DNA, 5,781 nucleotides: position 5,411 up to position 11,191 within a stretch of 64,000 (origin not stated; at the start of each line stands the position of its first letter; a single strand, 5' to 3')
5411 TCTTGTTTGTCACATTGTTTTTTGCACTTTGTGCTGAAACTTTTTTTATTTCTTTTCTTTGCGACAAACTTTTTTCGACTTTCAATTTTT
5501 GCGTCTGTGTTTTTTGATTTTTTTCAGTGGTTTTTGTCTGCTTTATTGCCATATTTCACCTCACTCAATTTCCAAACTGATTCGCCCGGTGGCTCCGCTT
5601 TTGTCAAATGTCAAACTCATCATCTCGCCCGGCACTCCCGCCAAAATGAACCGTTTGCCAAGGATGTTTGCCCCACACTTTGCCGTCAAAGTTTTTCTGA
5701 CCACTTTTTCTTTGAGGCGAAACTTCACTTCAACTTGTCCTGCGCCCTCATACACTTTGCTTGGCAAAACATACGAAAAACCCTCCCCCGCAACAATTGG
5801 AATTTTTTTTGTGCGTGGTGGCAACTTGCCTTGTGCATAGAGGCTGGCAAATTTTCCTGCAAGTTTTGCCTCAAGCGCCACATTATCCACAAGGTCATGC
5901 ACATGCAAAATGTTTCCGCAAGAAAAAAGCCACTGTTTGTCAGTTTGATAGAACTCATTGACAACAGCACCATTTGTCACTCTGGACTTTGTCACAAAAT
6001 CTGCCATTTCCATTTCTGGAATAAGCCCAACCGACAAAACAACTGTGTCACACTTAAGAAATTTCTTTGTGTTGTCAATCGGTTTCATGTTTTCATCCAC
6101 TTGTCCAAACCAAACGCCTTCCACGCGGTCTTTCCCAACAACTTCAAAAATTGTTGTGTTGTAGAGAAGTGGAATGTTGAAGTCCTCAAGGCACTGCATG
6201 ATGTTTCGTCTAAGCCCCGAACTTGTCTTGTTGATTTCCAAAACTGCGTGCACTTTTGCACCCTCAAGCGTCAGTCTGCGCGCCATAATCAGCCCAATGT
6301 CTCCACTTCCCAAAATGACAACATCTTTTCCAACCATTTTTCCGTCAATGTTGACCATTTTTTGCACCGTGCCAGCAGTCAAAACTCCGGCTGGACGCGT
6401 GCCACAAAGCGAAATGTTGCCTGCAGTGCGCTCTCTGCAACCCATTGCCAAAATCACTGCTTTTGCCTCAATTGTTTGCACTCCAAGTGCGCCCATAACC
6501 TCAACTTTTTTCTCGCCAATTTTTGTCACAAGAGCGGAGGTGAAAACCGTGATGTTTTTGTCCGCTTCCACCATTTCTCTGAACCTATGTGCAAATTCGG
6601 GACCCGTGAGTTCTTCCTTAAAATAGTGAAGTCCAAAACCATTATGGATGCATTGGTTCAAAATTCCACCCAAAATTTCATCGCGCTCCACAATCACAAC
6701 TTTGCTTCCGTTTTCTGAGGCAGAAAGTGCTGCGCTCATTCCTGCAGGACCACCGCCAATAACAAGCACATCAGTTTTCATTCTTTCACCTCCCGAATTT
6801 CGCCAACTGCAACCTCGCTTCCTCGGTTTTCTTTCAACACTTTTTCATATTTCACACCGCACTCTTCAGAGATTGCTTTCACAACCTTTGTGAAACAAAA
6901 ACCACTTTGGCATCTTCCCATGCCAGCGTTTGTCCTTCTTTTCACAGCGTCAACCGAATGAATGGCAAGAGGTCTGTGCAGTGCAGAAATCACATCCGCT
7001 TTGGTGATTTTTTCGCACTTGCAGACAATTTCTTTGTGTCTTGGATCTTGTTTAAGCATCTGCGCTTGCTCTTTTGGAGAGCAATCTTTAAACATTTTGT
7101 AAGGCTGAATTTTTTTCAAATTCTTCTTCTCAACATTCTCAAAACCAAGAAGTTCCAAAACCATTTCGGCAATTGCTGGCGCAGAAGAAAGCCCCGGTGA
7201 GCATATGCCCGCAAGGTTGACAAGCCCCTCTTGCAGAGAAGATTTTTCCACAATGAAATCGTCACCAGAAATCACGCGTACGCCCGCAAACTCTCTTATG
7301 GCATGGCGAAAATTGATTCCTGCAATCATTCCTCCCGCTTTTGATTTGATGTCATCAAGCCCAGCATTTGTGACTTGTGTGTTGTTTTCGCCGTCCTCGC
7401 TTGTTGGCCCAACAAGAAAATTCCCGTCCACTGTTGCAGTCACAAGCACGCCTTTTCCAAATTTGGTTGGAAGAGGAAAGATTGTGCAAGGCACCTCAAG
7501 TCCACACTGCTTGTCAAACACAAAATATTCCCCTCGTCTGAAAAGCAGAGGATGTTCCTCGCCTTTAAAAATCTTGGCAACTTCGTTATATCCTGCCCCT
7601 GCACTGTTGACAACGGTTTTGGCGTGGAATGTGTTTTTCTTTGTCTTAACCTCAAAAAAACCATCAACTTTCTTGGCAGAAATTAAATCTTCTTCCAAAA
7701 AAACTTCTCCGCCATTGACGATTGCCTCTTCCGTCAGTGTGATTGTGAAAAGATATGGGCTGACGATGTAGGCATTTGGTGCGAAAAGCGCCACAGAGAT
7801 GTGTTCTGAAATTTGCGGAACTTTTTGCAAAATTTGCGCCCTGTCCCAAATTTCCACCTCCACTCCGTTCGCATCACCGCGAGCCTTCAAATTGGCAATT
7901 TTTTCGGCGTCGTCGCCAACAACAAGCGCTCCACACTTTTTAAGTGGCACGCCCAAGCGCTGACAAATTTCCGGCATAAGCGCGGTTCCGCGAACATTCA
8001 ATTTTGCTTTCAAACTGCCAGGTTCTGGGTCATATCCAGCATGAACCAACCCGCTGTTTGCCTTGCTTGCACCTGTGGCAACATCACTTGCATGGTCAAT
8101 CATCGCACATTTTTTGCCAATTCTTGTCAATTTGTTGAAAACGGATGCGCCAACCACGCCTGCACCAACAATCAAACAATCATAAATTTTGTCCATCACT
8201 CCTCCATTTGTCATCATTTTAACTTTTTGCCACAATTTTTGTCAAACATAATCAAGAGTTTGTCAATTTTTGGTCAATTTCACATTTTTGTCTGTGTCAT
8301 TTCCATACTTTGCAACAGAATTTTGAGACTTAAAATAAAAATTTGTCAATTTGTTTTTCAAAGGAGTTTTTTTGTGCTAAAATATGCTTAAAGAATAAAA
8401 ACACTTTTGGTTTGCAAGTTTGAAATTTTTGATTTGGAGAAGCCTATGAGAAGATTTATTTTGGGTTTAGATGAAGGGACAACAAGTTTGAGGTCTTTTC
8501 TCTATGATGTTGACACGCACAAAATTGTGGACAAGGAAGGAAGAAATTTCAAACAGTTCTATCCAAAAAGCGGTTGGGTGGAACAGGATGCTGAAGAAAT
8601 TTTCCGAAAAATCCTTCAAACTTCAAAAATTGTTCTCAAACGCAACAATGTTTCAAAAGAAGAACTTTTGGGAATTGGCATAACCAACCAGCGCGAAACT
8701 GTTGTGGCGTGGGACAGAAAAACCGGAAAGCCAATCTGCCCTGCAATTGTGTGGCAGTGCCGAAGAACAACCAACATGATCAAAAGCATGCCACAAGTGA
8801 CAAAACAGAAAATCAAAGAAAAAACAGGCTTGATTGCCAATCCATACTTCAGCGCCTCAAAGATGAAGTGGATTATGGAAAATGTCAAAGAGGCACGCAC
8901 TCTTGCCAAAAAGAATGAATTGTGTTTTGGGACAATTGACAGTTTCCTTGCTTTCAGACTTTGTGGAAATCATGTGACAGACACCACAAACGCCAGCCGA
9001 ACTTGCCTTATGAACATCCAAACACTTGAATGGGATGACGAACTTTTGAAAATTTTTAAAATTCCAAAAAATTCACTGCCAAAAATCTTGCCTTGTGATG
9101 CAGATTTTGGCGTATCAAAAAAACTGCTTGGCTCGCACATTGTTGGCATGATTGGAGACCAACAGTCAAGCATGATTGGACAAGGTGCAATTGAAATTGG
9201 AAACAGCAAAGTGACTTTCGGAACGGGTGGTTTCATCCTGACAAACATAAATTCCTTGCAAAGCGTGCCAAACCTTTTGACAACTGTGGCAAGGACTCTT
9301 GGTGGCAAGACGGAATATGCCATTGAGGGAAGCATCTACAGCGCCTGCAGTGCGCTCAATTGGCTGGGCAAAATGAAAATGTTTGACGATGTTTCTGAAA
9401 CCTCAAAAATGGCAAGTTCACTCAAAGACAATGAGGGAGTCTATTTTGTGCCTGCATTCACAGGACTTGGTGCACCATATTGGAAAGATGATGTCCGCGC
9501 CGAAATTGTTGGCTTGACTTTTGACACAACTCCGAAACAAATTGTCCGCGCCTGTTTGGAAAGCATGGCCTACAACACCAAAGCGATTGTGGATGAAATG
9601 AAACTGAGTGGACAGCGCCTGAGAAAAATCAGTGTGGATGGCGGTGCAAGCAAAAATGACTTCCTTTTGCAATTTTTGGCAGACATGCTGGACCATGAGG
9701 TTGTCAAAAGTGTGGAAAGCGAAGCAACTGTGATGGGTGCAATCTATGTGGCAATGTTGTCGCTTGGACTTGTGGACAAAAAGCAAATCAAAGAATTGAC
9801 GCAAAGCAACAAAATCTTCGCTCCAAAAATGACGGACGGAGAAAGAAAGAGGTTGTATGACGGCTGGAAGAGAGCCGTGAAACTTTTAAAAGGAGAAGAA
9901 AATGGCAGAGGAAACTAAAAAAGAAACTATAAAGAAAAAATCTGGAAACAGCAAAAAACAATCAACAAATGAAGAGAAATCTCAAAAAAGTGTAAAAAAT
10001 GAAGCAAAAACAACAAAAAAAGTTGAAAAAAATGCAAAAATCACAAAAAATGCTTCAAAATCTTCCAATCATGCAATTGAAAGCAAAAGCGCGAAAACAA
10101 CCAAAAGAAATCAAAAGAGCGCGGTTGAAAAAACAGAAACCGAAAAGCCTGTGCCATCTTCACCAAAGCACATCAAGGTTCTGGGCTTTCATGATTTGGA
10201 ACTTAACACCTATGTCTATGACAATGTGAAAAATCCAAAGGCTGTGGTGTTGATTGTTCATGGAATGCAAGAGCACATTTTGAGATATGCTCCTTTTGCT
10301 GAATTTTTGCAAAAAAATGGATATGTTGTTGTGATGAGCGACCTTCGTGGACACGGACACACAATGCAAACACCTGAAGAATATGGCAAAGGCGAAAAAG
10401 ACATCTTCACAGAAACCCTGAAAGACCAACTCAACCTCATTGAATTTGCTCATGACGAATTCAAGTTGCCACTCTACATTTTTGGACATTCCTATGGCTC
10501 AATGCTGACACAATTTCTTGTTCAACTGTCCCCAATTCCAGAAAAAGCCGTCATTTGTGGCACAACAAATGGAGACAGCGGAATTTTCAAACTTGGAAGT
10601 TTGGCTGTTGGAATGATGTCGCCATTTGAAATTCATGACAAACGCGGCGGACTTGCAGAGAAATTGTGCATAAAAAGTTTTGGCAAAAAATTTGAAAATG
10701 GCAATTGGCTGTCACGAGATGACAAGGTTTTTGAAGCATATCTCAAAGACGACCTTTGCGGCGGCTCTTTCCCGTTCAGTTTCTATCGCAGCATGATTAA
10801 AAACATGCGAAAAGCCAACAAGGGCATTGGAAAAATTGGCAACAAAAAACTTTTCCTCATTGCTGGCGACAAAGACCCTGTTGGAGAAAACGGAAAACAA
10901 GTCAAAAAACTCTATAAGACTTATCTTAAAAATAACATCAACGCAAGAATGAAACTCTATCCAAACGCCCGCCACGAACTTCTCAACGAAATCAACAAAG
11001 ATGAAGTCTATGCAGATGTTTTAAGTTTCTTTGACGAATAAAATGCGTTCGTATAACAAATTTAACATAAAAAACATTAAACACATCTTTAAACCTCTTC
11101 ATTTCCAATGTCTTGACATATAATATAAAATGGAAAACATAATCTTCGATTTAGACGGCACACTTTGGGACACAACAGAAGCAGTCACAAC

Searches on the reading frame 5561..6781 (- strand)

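Call 30: search_protein_families(library=ncbifam, proteins=[window:5561-6781:-], max_evalue=0.001)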
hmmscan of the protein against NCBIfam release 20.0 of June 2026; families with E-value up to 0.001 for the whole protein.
window:5561-6781:- (406 aa): 115 families (the best 25 are shown)
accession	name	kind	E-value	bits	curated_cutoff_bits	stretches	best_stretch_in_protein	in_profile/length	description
TIGR01292.1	TRX_reduct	equivalog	2.6e-24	85.5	343.45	1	4-293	2-276/300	thioredoxin-disulfide reductase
TIGR01372.1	soxA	subfamily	8.3e-23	80.1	1164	1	3-261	169-428/996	sarcosine oxidase subunit alpha family protein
NF009410.0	PRK12771.1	subfamily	1.2e-18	67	516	1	4-310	140-439/566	NAD(P)-binding protein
TIGR03140.1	AhpF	equivalog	1e-17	63.9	502.9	1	2-292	212-487/515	alkyl hydroperoxide reductase subunit F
TIGR01350.1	lipoamide_DH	equivalog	1.2e-16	60.5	408.8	2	88-308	114-325/461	dihydrolipoyl dehydrogenase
TIGR03385.1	CoA_CoA_reduc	equivalog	2.5e-13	49.6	578.8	1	5-301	2-292/439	CoA-disulfide reductase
NF003585.0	PRK05249.1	equivalog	5.7e-13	48.3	465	1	2-48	6-49/464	Si-specific NAD(P)(+) transhydrogenase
NF010590.0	PRK13984.1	equivalog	2.7e-12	45.6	946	1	236-303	524-594/611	putative oxidoreductase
NF009454.0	PRK12814.1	equivalog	6e-12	44.7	916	1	5-344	196-527/657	putative NADPH-dependent glutamate synthase small subunit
NF045599.1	bili_reduct_long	exception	6.9e-12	44.4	750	1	3-264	382-610/641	bilirubin reductase, long form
NF041087.1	bile_acid_BaiCD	equivalog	8.2e-12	44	825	1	4-40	382-418/642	bile acid Fe-S flavoenzyme BaiCD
TIGR01316.1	gltA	equivalog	1.7e-11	43.6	471.75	1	149-300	270-433/449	NADPH-dependent glutamate synthase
NF004943.0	PRK06292.2-1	equivalog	2.1e-11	43.2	432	1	72-291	98-307/456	dihydrolipoyl dehydrogenase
TIGR02053.1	MerA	equivalog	2.5e-11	43.3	454.45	2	4-39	2-37/465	mercury(II) reductase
NF004991.0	PRK06370.1-3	subfamily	3.4e-11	42.4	620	2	90-307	153-357/509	FAD-containing oxidoreductase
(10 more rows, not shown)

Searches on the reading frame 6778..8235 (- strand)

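Call 30: search_protein_families(library=ncbifam, proteins=[window:6778-8235:-], max_evalue=0.001)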
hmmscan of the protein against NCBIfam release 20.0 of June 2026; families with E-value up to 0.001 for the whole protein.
window:6778-8235:- (485 aa): 17 families
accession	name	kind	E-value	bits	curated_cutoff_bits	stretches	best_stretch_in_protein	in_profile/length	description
NF033460.1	glycerol3P_ox_II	equivalog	2.5e-78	263.8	460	1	18-363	2-360/361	type 2 glycerol-3-phosphate oxidase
NF008726.1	PRK11728.1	equivalog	7.3e-39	133.7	299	1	18-279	1-268/389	L-2-hydroxyglutarate oxidase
TIGR03377.1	glycerol3P_GlpA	equivalog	7.7e-25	87.4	552.8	2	386-460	405-478/530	anaerobic glycerol-3-phosphate dehydrogenase subunit GlpA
TIGR02352.1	thiamin_ThiO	equivalog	2.7e-24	85.9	250.8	1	21-363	2-347/351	glycine oxidase ThiO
NF008425.0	PRK11259.1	equivalog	1.7e-17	63.5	257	1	16-223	3-212/377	N-methyl-L-tryptophan oxidase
NF008313.0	PRK11101.1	equivalog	4.8e-17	61.7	425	2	390-454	419-482/548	anaerobic glycerol-3-phosphate dehydrogenase subunit A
NF050086.1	pipecolate_AmaA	exception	5e-13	48.5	600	1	15-214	23-235/425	L-pipecolate oxidase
NF002480.1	PRK01747.1-1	equivalog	7.5e-12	44.5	540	1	18-289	249-516/645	bifunctional tRNA (5-methylaminomethyl-2-thiouridine)(34)-methyltransferase MnmC2/FAD-dependent 5-carboxymethylaminomethyl-2-thiouridine(34)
TIGR03364.1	HpnW_proposed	hypoth_equivalog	1.8e-11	43.8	285.1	1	18-217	1-198/365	TIGR03364 family FAD-dependent oxidoreductase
TIGR03197.1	MnmC_Cterm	equivalog_domain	7.5e-11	41.7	174.2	1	20-222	2-209/400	FAD-dependent 5-carboxymethylaminomethyl-2-thiouridine(34) oxidoreductase MnmC1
TIGR01377.1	soxA_mon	subfamily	1.2e-09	37.4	479.65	1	18-222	1-206/381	amino oxidase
NF001933.0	PRK00711.1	subfamily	1e-07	31.4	383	1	21-68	4-51/429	D-amino acid dehydrogenase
NF009906.0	PRK13369.1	equivalog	7.8e-06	24.7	352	0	15-67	4-55/502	glycerol-3-phosphate dehydrogenase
NF008899.0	PRK12266.1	equivalog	1.2e-05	24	360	0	15-67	4-55/508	glycerol-3-phosphate dehydrogenase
TIGR02032.1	GG-red-SF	subfamily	5.3e-05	23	158.8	0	99-214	38-147/297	geranylgeranyl reductase family protein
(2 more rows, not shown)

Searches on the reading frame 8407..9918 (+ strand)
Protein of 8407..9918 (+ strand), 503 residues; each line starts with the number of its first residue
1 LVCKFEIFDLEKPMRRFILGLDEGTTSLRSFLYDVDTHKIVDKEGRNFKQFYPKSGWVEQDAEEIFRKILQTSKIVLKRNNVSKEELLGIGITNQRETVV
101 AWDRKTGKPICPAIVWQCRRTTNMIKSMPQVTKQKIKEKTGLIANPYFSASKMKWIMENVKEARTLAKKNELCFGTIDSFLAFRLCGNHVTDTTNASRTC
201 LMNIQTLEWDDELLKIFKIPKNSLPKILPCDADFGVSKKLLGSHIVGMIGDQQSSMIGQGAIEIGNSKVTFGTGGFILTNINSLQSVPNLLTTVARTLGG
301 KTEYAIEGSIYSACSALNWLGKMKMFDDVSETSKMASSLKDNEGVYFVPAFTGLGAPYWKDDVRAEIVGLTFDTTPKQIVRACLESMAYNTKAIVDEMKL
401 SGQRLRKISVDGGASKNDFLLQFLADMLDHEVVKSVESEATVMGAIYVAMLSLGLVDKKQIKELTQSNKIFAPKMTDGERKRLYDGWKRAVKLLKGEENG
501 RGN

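Call 30: search_protein_families(library=ncbifam, proteins=[window:8407-9918:+], max_evalue=0.001)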
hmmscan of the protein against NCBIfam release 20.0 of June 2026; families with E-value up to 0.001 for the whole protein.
window:8407-9918:+ (503 aa): 12 families
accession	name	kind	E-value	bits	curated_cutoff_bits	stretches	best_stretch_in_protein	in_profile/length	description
NF000756.0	PRK00047.1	subfamily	8.7e-167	555.4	498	1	14-493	3-493/502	glycerol kinase GlpK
TIGR01311.1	glycerol_kin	equivalog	1.3e-164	548.3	590.35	1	17-493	2-492/496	glycerol kinase GlpK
TIGR01312.1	XylB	equivalog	8.7e-61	205.9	380.25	1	19-468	1-452/481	xylulokinase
TIGR01314.1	gntK_FGGY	equivalog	1.3e-47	162.5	648.55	1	17-475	1-473/505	gluconokinase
NF011601.0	PRK15027.1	equivalog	2e-29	102.3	912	1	19-484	3-465/484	xylulokinase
TIGR02628.1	fuculo_kin_coli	equivalog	6.3e-29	101.2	470.9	1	18-458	3-447/465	L-fuculokinase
TIGR02627.1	rhamnulo_kin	equivalog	2.3e-25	89.1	527.95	2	28-243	10-220/454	rhamnulokinase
NF008187.0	PRK10939.1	equivalog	3.8e-23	81.9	528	2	15-282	3-275/521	autoinducer-2 kinase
TIGR01315.1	5C_CHO_kinase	subfamily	4e-21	75.3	408.7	2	341-476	377-517/541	FGGY family pentulose kinase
NF007925.0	PRK10640.1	equivalog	1.7e-20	72.9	639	2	19-226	7-209/489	rhamnulokinase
NF003154.0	PRK04123.1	equivalog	1.1e-18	67.3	428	1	342-454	380-493/554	ribulokinase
TIGR01234.1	L-ribulokinase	equivalog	3.1e-13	49.3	583.25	1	342-459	373-492/536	ribulokinase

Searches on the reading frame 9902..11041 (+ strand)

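Call 30: search_protein_families(library=ncbifam, proteins=[window:9902-11041:+], max_evalue=0.001)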
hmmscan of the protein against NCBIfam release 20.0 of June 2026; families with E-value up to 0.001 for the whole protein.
window:9902-11041:+ (379 aa): 3 families
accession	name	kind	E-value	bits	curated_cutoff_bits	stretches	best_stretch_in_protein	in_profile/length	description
NF008019.0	PRK10749.1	equivalog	1.9e-07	30.4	362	1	95-214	37-157/335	lysophospholipase L2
NF052543.1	PhlpBipLPA4030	equivalog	3.8e-06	26.3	450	1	65-154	23-111/312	phospholipase BipL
TIGR03695.1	menH_SHCHC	equivalog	0.00058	19.4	208.55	0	114-200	3-82/252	2-succinyl-6-hydroxy-2,4-cyclohexadiene-1-carboxylate synthase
